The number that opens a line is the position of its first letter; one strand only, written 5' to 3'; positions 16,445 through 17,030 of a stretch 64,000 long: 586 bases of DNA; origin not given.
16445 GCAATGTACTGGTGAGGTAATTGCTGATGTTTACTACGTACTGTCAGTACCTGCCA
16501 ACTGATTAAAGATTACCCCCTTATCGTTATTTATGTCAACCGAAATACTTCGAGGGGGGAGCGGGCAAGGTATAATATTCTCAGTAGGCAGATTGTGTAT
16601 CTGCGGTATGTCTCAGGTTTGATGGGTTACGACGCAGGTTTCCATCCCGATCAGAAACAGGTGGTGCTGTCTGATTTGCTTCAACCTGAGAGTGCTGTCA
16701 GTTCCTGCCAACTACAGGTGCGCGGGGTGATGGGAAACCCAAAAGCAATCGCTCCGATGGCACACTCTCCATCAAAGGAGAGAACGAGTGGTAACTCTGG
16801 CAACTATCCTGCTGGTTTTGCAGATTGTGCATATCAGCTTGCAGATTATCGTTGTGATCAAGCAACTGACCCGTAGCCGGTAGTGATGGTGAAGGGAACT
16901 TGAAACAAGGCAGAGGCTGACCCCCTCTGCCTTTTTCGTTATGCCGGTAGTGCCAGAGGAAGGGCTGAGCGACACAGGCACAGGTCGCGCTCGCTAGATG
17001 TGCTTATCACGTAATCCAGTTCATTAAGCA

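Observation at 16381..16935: Candidate tisB/istR-like type I toxin-antitoxin locus at the position hok/flm occupies next to psiA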

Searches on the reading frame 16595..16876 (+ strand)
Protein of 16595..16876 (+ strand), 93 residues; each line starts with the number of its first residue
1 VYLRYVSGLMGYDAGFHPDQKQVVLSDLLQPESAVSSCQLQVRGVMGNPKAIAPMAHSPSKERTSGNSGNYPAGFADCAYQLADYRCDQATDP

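Call 9: search_protein_families(library=pfam, proteins=[window:16595-16876:+], max_evalue=10)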
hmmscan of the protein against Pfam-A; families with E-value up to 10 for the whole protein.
window:16595-16876:+ (93 aa): 0 families

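Call 10: search_protein_families(library=ncbifam, proteins=[window:16595-16876:+], max_evalue=10)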
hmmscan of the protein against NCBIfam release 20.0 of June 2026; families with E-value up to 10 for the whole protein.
window:16595-16876:+ (93 aa): 0 families

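Call 49: find_homologous_proteins(query=window:16595-16873:+, max_evalue=0.01)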
Query window:16595-16873:+ (93 aa): 1 proteins with E <= 0.01 among 1 candidates.
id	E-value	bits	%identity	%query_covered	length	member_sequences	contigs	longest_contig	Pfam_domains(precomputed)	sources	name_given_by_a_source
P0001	5.7e-57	208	100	100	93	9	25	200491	-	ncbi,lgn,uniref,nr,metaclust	ncbi:Uncharacterised protein [Providencia rustigianii]|uniref:Uncharacterized protein n=7 Tax=Entero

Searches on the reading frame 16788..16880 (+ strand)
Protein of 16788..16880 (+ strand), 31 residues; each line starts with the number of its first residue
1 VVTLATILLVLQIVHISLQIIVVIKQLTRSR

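Call 9: search_protein_families(library=pfam, proteins=[window:16788-16880:+], max_evalue=10)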
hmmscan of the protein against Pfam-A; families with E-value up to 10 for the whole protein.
seq(31 aa): 0 families

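Call 10: search_protein_families(library=ncbifam, proteins=[window:16788-16880:+], max_evalue=10)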
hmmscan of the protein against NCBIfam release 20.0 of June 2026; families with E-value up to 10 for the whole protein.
seq(31 aa): 0 families

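Call 12: search_dna_similar(query=window:16788-16880:+, collection=plasmids, mode=protein, max_rows=60, max_evalue=10)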
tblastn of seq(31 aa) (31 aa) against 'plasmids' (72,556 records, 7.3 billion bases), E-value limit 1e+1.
Records with a match: 28; places in all: 28; records where one place covers at least 80% of the query: 28.
Best place of each record, by identity: 95-99% 14; 60-80% 13; <60% 1.
By first word of the organism name: Providencia 11; Pantoea 5; Klebsiella 4; Serratia 2; Erwinia 2; Proteus 1; Escherichia 1; Citrobacter 1; Mixta 1.
By predicted mobility (MOB-suite, as given by PLSDB): conjugative 16; mobilizable 7; non-mobilizable 5.
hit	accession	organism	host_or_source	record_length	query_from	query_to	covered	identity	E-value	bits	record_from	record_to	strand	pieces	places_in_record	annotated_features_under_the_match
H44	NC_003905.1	Proteus vulgaris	-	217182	1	31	100%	96.8%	2e-8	53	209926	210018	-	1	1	hypothetical protein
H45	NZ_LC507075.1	Providencia rettgeri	Homo sapiens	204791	1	31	100%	96.8%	2e-8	53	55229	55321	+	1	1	hypothetical protein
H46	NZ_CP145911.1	Providencia huaxiensis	Homo sapiens,urine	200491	1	31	100%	96.8%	2e-8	53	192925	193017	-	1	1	hypothetical protein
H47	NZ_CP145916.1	Providencia huaxiensis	Homo sapiens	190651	1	31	100%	96.8%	2e-8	53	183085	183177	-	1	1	hypothetical protein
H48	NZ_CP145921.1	Providencia huaxiensis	Homo sapiens,urine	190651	1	31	100%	96.8%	2e-8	53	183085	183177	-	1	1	hypothetical protein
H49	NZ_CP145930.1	Providencia huaxiensis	Homo sapiens,urine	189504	1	31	100%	96.8%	2e-8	53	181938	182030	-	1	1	hypothetical protein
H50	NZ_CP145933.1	Providencia huaxiensis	-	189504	1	31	100%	96.8%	2e-8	53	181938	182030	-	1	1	hypothetical protein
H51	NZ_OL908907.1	Providencia rettgeri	-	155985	1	31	100%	96.8%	2e-8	53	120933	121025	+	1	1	hypothetical protein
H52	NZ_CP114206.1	Escherichia sp. J-18004577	Homo sapiens,urine,Shandong Province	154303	1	31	100%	96.8%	2e-8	53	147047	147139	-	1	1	hypothetical protein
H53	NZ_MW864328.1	Providencia rettgeri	-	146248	1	31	100%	96.8%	2e-8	53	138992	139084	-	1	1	hypothetical protein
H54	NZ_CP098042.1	Providencia rettgeri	Homo sapiens,urine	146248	1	31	100%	96.8%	2e-8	53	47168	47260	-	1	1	hypothetical protein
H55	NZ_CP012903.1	Providencia rettgeri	Homo sapiens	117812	1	31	100%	96.8%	2e-8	53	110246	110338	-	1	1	hypothetical protein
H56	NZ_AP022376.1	Providencia rettgeri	Homo sapiens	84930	1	31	100%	96.8%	2e-8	53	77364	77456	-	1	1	hypothetical protein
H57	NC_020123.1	Citrobacter freundii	-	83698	1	31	100%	96.8%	2e-8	53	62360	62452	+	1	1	hypothetical protein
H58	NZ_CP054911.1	Pantoea ananatis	-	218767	1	28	90%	75.0%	1e-3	40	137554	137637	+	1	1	none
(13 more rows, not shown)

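Call 45: search_protein_families(library=pfam, alignment_id=A1, max_evalue=10)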
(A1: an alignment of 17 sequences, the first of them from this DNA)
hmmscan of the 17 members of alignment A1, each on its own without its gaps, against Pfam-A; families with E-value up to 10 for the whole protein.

A. member 1, seq(31 aa): 0 families

B. families by the number of members that match (of 17 scanned): 3 families
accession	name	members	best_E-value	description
PF19626.4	DUF6131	1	0.057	Family of unknown function (DUF6131)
PF12716.12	Apq12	1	0.06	Nuclear pore assembly and biogenesis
PF13939.11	TisB_toxin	1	0.9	Toxin TisB, type I toxin-antitoxin system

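Call 46: search_protein_families(library=ncbifam, alignment_id=A1, max_evalue=10)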
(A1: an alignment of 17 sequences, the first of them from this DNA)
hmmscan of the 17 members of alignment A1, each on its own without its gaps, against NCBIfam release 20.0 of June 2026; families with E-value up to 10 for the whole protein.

A. member 1, seq(31 aa): 0 families

B. families by the number of members that match (of 17 scanned): 4 families
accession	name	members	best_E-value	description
NF005624.0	PRK07375.2-3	1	0.055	cation:proton antiporter subunit C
TIGR04513.1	VPAMP_CTERM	1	0.069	VPAMP-CTERM sorting domain-containing protein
TIGR04459.1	TisB_tox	1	0.18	type I toxin-antitoxin system toxin TisB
NF033506.0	PACE-CTERM-PROT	1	5.5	putative S-layer protein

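Call 47: search_protein_families(library=padloc, alignment_id=A1, max_evalue=10)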
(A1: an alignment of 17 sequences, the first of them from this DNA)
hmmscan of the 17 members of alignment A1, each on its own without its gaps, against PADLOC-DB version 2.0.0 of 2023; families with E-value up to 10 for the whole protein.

A. member 1, seq(31 aa): 0 families

B. families by the number of members that match (of 17 scanned): 0 families

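Call 58: search_protein_representatives(protein=window:16788-16880:+)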
Query: 31 residues. Proteins with E-value up to 0.001 (for the whole library): 0; up to 1e-10: 0; up to 1e-30: 0. The best 0 are listed.

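Call 106: predict_structure(protein=window:16788-16880:+)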
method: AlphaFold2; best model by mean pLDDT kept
length: 31 residues; sequences in the alignment: 1
mean_pLDDT: 93.8   pTM: 0.50
mean pLDDT of the five models: 93.8, 93.7, 93.5, 93.1, 91.5
residues with pLDDT >= 90: 26; 70-90: 4; 50-70: 1; < 50: 0
segments of 3 or more residues with pLDDT < 50: none
pLDDT, mean of each block of 10 residues (from residue 1): 94 98 93 62
secondary structure, 60 per line:
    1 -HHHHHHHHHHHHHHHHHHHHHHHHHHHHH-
elements in order: H2-30
